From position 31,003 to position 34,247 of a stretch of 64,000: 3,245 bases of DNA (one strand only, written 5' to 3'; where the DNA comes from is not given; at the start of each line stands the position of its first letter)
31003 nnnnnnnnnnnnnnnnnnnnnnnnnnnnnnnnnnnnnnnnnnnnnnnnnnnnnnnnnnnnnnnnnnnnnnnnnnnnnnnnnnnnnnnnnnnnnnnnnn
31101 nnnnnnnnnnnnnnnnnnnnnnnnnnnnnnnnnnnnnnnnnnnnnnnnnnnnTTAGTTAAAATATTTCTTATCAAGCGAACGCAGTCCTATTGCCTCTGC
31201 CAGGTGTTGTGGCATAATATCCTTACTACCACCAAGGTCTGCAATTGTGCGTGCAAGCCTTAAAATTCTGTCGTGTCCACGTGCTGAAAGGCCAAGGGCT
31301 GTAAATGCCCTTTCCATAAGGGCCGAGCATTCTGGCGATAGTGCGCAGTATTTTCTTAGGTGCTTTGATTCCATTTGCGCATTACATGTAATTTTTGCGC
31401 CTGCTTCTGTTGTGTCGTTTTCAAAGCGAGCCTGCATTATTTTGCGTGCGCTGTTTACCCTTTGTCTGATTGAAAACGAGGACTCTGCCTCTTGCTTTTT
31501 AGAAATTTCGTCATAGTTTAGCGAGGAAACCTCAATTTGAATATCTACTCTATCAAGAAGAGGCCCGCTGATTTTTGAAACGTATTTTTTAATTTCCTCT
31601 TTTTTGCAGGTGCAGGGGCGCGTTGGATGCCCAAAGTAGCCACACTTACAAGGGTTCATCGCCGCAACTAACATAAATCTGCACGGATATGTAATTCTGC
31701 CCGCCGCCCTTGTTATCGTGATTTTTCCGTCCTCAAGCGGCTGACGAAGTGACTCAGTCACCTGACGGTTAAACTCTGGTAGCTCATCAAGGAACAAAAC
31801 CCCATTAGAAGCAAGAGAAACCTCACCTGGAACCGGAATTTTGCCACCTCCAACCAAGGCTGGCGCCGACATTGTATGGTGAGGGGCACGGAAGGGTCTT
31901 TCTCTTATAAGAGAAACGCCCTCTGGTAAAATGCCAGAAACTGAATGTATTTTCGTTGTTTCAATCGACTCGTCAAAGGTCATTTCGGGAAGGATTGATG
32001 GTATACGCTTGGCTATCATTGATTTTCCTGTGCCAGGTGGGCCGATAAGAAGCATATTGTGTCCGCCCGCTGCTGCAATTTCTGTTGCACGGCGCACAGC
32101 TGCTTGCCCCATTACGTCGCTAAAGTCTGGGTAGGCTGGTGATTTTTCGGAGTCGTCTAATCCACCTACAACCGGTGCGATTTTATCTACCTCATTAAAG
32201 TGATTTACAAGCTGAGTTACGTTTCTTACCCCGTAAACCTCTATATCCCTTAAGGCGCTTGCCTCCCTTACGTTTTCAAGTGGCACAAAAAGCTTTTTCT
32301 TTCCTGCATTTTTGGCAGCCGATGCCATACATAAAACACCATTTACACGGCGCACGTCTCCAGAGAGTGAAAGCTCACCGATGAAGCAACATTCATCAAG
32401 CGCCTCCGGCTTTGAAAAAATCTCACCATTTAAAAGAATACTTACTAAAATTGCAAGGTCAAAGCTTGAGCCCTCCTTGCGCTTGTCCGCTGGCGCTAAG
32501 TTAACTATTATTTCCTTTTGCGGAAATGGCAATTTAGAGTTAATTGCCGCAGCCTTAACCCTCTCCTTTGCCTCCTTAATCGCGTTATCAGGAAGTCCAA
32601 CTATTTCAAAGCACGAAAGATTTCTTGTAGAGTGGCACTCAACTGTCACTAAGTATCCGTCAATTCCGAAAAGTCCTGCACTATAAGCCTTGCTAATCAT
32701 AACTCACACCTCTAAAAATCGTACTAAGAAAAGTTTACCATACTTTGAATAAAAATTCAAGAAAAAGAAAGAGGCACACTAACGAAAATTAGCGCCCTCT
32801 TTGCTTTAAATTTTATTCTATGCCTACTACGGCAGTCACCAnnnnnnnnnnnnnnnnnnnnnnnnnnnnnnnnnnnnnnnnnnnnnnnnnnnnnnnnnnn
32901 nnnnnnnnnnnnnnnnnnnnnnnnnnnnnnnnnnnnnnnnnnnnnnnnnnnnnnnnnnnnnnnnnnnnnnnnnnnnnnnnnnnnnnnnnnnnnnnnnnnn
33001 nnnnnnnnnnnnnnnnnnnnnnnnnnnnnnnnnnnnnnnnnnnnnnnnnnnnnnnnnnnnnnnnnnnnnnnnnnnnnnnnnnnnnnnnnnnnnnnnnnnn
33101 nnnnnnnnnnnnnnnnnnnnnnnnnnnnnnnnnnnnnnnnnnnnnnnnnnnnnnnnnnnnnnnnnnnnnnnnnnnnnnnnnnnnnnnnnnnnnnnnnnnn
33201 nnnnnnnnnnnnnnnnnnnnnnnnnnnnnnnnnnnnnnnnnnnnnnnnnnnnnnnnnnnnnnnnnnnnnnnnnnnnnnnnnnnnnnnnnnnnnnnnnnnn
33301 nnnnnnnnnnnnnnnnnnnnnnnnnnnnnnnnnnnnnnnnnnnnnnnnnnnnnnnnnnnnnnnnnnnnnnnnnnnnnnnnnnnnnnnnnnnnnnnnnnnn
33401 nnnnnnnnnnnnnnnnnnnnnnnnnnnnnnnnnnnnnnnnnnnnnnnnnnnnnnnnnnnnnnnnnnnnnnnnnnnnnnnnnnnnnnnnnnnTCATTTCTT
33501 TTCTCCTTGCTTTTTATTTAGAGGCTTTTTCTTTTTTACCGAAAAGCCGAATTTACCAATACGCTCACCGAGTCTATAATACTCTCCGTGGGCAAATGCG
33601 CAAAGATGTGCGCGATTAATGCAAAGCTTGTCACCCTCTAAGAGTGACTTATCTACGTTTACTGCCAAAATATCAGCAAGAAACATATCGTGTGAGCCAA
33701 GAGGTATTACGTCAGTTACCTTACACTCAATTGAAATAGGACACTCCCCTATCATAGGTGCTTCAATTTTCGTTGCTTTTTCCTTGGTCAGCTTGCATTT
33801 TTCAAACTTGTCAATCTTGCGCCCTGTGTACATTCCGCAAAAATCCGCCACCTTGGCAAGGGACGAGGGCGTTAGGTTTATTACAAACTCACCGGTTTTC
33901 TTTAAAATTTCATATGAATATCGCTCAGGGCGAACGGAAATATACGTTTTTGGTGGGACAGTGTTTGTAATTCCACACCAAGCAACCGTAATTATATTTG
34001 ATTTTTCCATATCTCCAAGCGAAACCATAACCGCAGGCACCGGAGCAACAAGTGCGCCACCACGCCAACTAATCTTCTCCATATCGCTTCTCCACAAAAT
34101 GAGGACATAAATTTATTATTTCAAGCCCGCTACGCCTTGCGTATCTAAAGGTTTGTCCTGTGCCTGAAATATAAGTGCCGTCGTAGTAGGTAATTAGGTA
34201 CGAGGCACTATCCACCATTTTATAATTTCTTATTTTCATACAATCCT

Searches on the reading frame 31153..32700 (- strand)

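Call 6: search_protein_families(library=pfam, proteins=[window:31153-32700:-], max_evalue=0.01)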
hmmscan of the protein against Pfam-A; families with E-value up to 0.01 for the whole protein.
window:31153-32700:- (515 aa): 13 families
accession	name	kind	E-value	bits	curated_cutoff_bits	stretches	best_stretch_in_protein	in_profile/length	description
PF01078.27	Mg_chelatase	-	1.4e-94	315.7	20.3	1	192-398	1-206/207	Magnesium chelatase, subunit ChlI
PF13541.12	ChlI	-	1.7e-39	134.9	27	1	20-143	1-121/121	Subunit ChlI of Mg-chelatase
PF13335.12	Mg_chelatase_C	-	3.2e-31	108.2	26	1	406-507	2-94/94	Magnesium chelatase, subunit ChlI C-terminal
PF00493.29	MCM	-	5.1e-11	42.6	23.3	1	291-356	114-179/224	MCM P-loop domain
PF07728.20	AAA_5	-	2e-10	41.2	22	1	215-351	1-124/139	AAA domain (dynein-related subfamily)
PF00158.32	Sigma54_activat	-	2.1e-06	28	20.2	0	291-349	86-142/168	Sigma-54 interaction domain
PF05496.18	RuvB_N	-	6.7e-06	26.4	27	0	275-339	62-125/159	Holliday junction DNA helicase RuvB P-loop domain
PF20030.5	bpMoxR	-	4.9e-05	22.9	27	1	205-243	23-61/205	MoxR domain in the MoxR-vWA-beta-propeller ternary systems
PF00004.35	AAA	-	6.7e-05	23.8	21.2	1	216-310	1-69/131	ATPase family associated with various cellular activities (AAA)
PF05362.19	Lon_C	-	0.00094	19.2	21.1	1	48-150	81-179/205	Lon protease (S16) C-terminal proteolytic domain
PF13191.12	AAA_16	-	0.002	19.1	32.6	1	202-237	12-48/167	AAA ATPase domain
PF12775.13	AAA_7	-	0.0042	17.1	25.8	0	207-240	27-60/181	P-loop containing dynein motor region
PF13401.12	AAA_22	-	0.0062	17.3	27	0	215-240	7-32/130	AAA domain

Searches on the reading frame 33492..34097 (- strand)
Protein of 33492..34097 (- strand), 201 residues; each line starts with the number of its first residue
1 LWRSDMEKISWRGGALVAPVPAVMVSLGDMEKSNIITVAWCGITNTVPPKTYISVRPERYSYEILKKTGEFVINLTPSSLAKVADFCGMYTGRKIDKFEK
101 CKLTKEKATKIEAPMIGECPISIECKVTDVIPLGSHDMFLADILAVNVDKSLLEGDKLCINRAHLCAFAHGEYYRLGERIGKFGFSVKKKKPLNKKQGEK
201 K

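Call 30: search_protein_families(library=pfam, proteins=[window:33492-34097:-], max_evalue=0.00001)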
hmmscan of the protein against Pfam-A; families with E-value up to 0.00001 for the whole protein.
window:33492-34097:- (201 aa): 1 family
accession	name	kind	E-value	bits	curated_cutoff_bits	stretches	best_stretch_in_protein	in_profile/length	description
PF01613.24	Flavin_Reduct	-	8.8e-26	91.3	27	1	21-155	7-140/153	Flavin reductase like domain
